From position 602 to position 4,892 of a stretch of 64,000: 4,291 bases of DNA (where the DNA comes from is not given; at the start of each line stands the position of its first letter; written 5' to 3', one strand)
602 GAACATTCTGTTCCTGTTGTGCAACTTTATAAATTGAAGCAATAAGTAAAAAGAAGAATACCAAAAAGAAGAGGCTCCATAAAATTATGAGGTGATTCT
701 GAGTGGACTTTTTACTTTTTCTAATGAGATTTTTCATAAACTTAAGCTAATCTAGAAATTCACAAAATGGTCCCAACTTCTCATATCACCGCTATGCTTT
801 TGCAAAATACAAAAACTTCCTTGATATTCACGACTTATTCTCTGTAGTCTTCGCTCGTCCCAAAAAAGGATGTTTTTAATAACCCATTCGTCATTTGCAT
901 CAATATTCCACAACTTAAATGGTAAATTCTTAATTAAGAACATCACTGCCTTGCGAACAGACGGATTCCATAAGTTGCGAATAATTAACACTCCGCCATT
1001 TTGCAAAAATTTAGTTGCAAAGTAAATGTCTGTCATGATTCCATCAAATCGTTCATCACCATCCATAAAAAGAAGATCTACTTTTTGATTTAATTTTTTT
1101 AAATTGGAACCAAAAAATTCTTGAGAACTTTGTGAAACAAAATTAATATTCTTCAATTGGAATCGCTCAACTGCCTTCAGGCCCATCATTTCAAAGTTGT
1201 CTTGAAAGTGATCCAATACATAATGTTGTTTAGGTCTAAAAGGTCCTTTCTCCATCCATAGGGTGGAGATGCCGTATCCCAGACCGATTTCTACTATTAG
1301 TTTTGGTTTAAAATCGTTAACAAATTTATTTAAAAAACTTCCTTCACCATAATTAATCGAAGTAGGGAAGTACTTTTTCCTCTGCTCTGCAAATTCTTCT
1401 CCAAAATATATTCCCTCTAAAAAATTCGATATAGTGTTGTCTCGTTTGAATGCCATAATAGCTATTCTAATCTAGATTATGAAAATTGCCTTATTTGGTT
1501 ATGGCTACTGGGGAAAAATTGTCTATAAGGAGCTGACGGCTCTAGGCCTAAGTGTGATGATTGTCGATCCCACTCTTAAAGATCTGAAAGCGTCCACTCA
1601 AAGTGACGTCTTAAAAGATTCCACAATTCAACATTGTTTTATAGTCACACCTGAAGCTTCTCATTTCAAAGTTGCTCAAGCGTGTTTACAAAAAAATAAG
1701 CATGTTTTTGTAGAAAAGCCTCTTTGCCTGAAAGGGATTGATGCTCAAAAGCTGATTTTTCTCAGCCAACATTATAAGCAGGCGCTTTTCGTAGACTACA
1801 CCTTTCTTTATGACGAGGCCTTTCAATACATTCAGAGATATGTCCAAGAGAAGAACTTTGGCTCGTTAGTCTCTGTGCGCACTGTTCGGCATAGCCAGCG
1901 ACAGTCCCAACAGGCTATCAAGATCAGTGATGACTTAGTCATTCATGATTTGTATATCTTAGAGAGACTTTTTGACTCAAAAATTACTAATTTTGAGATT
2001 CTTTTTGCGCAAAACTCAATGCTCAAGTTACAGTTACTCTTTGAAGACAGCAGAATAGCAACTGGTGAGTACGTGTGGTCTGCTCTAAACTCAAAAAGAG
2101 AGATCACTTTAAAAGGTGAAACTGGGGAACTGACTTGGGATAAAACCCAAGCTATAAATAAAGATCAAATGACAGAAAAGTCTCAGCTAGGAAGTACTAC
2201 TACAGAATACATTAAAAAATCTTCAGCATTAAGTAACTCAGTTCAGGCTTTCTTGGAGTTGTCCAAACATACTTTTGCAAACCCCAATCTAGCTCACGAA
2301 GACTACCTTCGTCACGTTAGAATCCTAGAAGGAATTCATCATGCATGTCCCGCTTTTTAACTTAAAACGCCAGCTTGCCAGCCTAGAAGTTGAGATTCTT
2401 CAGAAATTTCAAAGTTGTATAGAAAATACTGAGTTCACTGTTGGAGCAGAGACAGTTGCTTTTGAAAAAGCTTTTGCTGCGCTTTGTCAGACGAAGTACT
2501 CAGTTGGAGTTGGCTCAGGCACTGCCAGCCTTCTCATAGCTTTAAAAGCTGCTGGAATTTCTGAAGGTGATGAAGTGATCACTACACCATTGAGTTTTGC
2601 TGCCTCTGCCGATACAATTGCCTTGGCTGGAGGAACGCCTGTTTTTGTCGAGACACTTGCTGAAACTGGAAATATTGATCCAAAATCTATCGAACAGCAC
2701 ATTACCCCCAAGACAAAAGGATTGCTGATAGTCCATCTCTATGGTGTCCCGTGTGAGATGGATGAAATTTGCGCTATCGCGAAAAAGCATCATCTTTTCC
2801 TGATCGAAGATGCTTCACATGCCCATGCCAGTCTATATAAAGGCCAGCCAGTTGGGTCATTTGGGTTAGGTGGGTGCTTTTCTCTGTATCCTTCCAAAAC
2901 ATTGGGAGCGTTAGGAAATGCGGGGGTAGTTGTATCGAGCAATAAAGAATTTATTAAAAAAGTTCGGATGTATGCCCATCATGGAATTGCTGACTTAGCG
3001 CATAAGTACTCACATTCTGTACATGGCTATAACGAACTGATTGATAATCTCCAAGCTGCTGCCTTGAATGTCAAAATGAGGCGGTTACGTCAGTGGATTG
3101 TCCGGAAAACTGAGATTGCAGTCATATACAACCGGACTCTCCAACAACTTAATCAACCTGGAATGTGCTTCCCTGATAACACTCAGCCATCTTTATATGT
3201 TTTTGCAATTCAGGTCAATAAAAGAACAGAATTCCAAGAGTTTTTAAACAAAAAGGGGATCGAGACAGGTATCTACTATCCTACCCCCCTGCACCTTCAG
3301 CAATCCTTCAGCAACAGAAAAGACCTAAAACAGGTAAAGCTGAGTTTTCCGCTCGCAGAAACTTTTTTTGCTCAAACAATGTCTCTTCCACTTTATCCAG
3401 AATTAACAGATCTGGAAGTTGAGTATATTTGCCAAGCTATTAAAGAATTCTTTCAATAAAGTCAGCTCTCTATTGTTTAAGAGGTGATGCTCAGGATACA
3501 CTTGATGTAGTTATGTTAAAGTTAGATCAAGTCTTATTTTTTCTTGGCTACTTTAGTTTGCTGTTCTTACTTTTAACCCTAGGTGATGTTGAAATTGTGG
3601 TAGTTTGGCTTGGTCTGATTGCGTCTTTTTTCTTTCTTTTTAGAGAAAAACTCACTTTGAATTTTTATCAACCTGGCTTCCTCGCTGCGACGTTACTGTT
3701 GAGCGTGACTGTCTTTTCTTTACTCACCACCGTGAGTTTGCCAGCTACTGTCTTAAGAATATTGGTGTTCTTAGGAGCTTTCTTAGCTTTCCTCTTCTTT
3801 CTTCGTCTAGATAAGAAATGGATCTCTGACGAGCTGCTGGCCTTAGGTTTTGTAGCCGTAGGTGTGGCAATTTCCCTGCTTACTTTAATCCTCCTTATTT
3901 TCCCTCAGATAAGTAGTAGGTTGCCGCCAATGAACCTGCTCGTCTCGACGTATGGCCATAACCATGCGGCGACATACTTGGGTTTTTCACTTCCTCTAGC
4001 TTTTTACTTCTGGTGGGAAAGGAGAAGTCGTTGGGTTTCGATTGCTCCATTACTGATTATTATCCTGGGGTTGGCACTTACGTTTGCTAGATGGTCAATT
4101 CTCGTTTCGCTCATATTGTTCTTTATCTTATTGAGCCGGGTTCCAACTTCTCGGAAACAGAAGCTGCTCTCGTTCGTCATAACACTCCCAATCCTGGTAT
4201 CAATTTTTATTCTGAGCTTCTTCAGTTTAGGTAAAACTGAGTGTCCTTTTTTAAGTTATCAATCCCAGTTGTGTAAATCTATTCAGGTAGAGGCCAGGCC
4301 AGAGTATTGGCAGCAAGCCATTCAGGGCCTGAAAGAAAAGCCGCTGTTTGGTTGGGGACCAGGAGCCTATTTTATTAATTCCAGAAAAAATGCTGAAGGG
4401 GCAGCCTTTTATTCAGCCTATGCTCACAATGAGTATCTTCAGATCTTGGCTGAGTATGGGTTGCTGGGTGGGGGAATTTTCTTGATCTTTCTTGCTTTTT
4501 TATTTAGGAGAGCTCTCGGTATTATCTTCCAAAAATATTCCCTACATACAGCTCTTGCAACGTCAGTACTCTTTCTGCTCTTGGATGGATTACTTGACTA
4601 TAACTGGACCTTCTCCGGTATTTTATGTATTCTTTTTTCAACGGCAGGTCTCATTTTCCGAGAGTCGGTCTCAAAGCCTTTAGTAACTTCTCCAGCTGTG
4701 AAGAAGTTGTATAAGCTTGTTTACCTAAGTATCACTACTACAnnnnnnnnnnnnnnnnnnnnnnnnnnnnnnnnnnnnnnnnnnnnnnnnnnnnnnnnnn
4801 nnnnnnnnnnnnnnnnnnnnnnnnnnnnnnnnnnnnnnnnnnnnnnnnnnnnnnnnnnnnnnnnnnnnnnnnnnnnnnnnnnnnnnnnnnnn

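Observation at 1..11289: Candidate protein O-glycosylation locus fused to a type IV pilus assembly cluster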

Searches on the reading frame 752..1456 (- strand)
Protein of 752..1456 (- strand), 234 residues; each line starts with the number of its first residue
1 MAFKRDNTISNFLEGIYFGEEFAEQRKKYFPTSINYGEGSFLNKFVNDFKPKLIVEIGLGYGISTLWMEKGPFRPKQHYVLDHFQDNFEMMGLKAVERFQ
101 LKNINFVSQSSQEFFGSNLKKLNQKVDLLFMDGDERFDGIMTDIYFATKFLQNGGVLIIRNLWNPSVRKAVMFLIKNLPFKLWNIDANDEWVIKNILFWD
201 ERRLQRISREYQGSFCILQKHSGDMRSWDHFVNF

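Call 5: search_protein_families(library=pfam, proteins=[window:752-1456:-], max_evalue=0.01)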
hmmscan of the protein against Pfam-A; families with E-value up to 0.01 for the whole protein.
window:752-1456:- (234 aa): 2 families
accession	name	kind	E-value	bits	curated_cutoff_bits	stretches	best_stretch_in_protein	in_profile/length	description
PF13578.12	Methyltransf_24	-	8.7e-09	36.7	26.3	1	55-159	1-102/105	Methyltransferase domain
PF01596.23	Methyltransf_3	-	0.00051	19.9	22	1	29-168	23-162/204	O-methyltransferase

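Call 6: search_protein_families(library=ncbifam, proteins=[window:752-1456:-], max_evalue=0.01)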
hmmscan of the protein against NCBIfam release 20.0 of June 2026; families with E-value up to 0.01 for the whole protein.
window:752-1456:- (234 aa): 1 family
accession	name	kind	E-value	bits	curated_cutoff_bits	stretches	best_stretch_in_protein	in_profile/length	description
NF001556.0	PRK00377.1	equivalog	0.00072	19.4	238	1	77-180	67-163/198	cobalt-precorrin-6Y C(15)-methyltransferase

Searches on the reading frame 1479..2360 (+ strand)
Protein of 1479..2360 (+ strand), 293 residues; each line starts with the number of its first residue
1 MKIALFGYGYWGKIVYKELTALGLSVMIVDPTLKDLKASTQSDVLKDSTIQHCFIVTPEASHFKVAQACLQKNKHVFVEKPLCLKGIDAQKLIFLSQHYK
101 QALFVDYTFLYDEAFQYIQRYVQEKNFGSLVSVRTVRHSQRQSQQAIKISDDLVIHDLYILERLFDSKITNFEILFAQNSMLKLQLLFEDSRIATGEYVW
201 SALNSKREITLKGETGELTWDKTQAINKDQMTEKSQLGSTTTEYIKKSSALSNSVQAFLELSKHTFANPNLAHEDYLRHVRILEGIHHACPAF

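Call 5: search_protein_families(library=pfam, proteins=[window:1479-2360:+], max_evalue=0.01)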
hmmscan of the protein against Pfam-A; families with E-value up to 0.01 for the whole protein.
window:1479-2360:+ (293 aa): 1 family
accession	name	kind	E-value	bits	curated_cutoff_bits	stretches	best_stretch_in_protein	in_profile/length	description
PF01408.29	GFO_IDH_MocA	-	2e-11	45.1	24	1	41-107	54-120/120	Oxidoreductase family, NAD-binding Rossmann fold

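Call 6: search_protein_families(library=ncbifam, proteins=[window:1479-2360:+], max_evalue=0.01)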
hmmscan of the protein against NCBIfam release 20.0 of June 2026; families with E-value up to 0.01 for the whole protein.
window:1479-2360:+ (293 aa): 10 families
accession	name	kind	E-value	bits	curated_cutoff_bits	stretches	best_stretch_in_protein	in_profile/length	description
TIGR04380.1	myo_inos_iolG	equivalog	4.7e-14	52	355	1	38-171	53-191/330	inositol 2-dehydrogenase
NF040723.1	UDP-GlcNAcDh_Arch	equivalog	4.4e-12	46.1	450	1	45-173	56-185/302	UDP-N-acetylglucosamine 3-dehydrogenase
NF052479.1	LevoglcsnDh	equivalog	8.2e-11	41.2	650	1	40-136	64-160/386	levoglucosan dehydrogenase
NF008607.0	PRK11579.1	subfamily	8.8e-10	38.1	330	1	39-133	54-148/346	oxidoreductase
NF052679.1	InsChiInosDhIolG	equivalog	7.4e-09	35.1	540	1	41-185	58-205/343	bifunctional inositol 2-dehydrogenase/D-chiro-inositol 1-dehydrogenase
NF007574.0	PRK10206.1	equivalog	6.4e-08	32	352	1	39-135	55-151/345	oxidoreductase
NF041392.1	XylDh_Gfo6_Halo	equivalog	9e-07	28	350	1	52-136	85-169/350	D-xylose 1-dehydrogenase Gfo6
NF058561.1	BT_2158_fam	equivalog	6.6e-06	25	750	1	49-136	96-183/487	glycoside 3-dehydrogenase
NF000943.0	PRK00094.2-1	equivalog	0.00033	20.4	400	1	1-102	1-96/296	NAD(P)H-dependent glycerol-3-phosphate dehydrogenase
NF058563.1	BT_2159_fam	equivalog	0.0029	16.7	650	0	41-136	54-149/350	disaccharide 3-dehydrogenase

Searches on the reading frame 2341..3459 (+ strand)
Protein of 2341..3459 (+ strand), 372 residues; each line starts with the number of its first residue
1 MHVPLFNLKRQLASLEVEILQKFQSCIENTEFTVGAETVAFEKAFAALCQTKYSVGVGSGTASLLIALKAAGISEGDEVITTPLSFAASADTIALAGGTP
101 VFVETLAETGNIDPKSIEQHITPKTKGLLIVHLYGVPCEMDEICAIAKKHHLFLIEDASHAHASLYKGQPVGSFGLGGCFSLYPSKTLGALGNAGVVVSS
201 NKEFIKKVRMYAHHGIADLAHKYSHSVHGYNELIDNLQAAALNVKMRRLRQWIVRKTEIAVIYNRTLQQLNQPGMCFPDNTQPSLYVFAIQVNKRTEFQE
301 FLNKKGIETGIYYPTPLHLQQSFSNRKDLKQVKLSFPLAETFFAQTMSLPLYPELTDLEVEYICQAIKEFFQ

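Call 5: search_protein_families(library=pfam, proteins=[window:2341-3459:+], max_evalue=0.01)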
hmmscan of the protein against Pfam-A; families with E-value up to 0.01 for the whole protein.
window:2341-3459:+ (372 aa): 5 families
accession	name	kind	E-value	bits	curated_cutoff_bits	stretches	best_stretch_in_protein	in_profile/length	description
PF01041.23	DegT_DnrJ_EryC1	-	1.9e-104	350.2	19.8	1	16-367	4-359/360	DegT/DnrJ/EryC1/StrS aminotransferase family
PF00155.27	Aminotran_1_2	-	5.4e-10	39.4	19.7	1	38-166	44-194/361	Aminotransferase class I and II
PF00266.25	Aminotran_5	-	4.6e-07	29.6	21.5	1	59-161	70-179/371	Aminotransferase class-V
PF01212.27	Beta_elim_lyase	-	0.00014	21.7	27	1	37-209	33-220/288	Beta-eliminating lyase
PF01053.26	Cys_Met_Meta_PP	-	0.0012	17.9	27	1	39-161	55-177/381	Cys/Met metabolism PLP-dependent enzyme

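Call 6: search_protein_families(library=ncbifam, proteins=[window:2341-3459:+], max_evalue=0.01)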
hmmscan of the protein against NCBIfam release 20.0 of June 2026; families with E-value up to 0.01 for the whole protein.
window:2341-3459:+ (372 aa): 30 families (the best 25 are shown)
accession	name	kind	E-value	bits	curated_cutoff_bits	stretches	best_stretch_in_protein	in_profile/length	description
TIGR03588.1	PseC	equivalog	5.6e-66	223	423.5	1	25-370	19-379/380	UDP-4-amino-4,6-dideoxy-N-acetyl-beta-L-altrosamine transaminase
TIGR04181.1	NHT_00031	hypoth_equivalog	1e-53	182.5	420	1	24-330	17-342/359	LegC family aminotransferase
NF008687.0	PRK11706.1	equivalog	4.2e-53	180.4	375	1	42-371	37-374/375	dTDP-4-amino-4,6-dideoxygalactose transaminase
NF008658.2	PRK11658.1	equivalog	7.9e-52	176.1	631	1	18-370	15-376/379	UDP-4-amino-4-deoxy-L-arabinose aminotransferase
NF011936.0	PRK15407.1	equivalog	9.5e-46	156.4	423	2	29-210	58-246/440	lipopolysaccharide biosynthesis protein RfbH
TIGR02379.1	ECA_wecE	subfamily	3.9e-42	144.4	434.85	1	46-371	41-375/376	dTDP-4-amino-4,6-dideoxy-D-glucose transaminase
TIGR04427.1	PLP_DesI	equivalog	2.7e-38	132.1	650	1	22-368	37-380/390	dTDP-4-dehydro-6-deoxyglucose aminotransferase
NF005816.0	PRK07682.1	equivalog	1.1e-11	44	620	1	54-162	94-207/390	aminotransferase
NF004975.0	PRK06348.1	equivalog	2e-09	37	549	1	60-159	98-203/384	pyridoxal phosphate-dependent aminotransferase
NF006569.0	PRK09082.1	subfamily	4.1e-07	29.4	420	1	43-162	82-207/386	methionine aminotransferase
NF004650.0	PRK05994.1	equivalog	2e-06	26.9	667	1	39-168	66-195/427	O-acetylhomoserine aminocarboxypropyltransferase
NF005744.0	PRK07568.1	subfamily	5.2e-06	25.5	389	1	60-174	97-217/398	pyridoxal phosphate-dependent aminotransferase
NF005817.0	PRK07683.1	equivalog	8.7e-06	24.7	575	1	61-158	99-201/387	aminotransferase A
TIGR01977.1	am_tr_V_EF2568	hypoth_equivalog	9.3e-06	24.9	377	1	59-160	70-176/376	cysteine desulfurase family protein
NF041364.1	GntC_guanitoxin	equivalog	9.4e-06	24.8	415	1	55-209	63-230/356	guanitoxin biosynthesis PLP-dependent (S)-gamma-hydroxy-L-arginine cyclodehydratase GntC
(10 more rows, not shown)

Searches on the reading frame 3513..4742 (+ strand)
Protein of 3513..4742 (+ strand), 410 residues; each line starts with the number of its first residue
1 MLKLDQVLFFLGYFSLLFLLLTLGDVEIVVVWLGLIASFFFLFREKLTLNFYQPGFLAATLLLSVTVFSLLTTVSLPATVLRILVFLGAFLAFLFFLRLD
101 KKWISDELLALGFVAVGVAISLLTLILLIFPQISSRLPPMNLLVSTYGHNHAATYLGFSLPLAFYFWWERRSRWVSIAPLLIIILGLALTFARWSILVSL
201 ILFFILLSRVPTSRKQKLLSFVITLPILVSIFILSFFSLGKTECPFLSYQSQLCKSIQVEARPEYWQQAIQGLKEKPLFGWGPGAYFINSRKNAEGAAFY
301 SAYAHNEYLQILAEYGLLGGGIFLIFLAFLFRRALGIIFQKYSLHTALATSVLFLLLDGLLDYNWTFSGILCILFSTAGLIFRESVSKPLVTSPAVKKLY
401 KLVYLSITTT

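Call 34: search_solved_structures(query=A4, max_evalue=10, show_alignments=3)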
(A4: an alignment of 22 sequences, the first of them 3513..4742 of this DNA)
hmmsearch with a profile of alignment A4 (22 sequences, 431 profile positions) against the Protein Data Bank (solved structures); distinct sequences matched with E-value up to 10: 2.
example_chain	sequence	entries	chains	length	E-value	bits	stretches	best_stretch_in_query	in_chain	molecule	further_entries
9rmk_A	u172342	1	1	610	7.9e-08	34.8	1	184-381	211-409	Oligosaccharyltransferase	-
7tpg_B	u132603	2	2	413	5.5e-06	28.7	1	181-350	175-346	Putative cell surface polysaccharide polymerase/ligase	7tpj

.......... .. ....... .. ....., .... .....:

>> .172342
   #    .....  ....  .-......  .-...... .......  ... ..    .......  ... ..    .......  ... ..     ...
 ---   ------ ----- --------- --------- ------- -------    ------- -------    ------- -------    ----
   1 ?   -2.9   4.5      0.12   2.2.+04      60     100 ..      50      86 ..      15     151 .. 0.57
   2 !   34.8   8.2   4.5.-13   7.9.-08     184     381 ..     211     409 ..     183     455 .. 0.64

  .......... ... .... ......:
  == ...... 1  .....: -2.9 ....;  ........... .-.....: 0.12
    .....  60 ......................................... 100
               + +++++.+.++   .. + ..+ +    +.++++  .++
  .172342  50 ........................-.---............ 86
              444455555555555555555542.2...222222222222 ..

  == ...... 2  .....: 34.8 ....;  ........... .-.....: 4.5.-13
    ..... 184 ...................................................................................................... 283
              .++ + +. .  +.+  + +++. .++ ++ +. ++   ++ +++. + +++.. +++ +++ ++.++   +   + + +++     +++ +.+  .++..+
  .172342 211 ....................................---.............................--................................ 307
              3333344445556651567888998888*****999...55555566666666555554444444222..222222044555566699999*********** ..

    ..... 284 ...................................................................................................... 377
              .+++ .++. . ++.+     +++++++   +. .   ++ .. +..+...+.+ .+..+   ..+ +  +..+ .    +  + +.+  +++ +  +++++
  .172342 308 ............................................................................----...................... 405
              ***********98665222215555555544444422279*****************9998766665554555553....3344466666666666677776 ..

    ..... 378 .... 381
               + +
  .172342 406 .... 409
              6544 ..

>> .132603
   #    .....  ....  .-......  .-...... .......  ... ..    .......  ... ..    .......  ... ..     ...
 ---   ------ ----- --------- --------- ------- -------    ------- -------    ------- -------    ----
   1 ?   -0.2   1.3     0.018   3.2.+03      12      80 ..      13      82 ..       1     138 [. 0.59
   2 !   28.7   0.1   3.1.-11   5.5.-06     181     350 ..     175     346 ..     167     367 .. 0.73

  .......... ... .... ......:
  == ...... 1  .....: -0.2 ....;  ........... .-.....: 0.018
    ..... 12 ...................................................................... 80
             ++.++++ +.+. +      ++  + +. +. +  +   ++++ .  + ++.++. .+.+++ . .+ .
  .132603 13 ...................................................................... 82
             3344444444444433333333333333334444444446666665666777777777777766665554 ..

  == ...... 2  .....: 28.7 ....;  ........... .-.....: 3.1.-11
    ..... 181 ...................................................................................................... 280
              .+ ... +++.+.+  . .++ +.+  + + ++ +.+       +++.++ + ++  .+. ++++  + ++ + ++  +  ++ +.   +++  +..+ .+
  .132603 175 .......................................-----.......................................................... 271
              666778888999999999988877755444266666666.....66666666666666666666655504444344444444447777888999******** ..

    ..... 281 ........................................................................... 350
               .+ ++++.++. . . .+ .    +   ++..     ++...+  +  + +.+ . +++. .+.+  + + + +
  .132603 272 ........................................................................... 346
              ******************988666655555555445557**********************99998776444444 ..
